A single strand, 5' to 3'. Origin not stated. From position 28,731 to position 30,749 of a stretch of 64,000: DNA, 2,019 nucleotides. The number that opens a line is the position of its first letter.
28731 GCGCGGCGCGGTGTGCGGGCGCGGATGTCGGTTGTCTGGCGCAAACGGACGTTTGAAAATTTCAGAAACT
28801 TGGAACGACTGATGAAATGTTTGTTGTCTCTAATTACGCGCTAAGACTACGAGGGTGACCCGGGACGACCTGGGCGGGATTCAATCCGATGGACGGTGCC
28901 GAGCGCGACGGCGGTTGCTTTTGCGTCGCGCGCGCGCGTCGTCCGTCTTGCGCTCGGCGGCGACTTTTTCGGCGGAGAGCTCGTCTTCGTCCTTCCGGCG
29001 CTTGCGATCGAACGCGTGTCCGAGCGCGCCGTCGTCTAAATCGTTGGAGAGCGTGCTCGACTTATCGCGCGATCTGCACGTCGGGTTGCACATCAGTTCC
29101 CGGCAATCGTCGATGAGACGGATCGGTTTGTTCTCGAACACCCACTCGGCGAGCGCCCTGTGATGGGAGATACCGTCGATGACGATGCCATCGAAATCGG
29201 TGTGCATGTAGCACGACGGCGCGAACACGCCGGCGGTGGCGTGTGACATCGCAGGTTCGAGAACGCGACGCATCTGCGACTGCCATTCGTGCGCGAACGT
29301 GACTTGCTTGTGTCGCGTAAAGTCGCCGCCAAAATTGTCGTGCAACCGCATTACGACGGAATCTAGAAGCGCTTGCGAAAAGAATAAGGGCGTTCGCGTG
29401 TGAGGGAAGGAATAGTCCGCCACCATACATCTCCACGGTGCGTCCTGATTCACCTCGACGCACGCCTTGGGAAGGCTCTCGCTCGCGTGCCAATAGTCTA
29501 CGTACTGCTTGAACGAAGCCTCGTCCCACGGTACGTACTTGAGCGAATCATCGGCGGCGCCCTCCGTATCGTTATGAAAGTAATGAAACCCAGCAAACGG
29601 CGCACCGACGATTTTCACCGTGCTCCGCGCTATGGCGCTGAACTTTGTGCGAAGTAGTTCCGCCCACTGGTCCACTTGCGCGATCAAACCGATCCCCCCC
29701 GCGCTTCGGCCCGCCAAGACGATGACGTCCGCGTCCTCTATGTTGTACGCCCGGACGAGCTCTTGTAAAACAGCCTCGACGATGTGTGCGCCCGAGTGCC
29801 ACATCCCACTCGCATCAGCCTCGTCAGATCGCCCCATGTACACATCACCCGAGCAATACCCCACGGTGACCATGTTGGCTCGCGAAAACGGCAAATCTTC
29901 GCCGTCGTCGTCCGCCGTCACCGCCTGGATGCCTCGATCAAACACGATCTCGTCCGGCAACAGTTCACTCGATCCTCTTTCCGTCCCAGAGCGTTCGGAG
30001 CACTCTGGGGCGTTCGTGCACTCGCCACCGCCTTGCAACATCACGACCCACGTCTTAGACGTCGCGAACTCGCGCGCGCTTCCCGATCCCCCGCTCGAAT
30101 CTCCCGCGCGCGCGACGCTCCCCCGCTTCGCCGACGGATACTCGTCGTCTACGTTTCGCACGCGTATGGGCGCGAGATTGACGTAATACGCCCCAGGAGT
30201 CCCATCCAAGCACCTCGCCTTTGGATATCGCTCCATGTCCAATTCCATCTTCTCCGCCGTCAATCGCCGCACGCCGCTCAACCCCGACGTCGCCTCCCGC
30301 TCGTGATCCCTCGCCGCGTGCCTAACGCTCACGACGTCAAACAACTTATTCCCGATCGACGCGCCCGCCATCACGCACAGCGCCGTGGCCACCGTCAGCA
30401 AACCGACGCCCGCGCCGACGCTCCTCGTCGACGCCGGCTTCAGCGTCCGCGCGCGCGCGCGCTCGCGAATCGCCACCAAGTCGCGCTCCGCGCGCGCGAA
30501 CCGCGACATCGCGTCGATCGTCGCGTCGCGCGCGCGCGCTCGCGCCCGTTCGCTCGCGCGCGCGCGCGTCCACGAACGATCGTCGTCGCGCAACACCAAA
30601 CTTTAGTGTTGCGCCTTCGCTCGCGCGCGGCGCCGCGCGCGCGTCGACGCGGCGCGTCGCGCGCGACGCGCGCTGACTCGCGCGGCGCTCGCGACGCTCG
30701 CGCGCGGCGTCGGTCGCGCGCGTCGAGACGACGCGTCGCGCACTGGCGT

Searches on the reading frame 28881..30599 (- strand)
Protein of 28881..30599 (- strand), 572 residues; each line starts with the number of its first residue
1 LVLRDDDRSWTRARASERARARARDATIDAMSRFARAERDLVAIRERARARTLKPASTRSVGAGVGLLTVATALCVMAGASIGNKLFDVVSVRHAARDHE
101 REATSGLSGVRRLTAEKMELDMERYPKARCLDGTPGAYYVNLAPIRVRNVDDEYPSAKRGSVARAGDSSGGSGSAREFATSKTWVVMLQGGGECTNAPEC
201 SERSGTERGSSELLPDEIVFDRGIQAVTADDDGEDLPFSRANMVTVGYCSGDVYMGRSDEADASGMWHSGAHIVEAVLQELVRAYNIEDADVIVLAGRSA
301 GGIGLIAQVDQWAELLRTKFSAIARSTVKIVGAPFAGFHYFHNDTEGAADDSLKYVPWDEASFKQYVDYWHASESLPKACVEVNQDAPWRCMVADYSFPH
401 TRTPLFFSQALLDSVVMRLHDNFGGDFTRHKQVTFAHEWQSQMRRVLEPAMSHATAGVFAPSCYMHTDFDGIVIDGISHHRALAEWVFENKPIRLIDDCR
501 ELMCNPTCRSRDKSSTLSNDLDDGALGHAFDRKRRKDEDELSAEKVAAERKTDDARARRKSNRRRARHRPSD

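Call 14: search_protein_families(library=pfam, proteins=[window:28881-30599:-], max_evalue=0.001)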
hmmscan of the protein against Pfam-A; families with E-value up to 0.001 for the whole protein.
window:28881-30599:- (572 aa): 1 family
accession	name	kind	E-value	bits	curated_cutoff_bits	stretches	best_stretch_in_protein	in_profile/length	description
PF03283.19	PAE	-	1.9e-49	169.1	26.6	1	179-490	40-352/355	Pectinacetylesterase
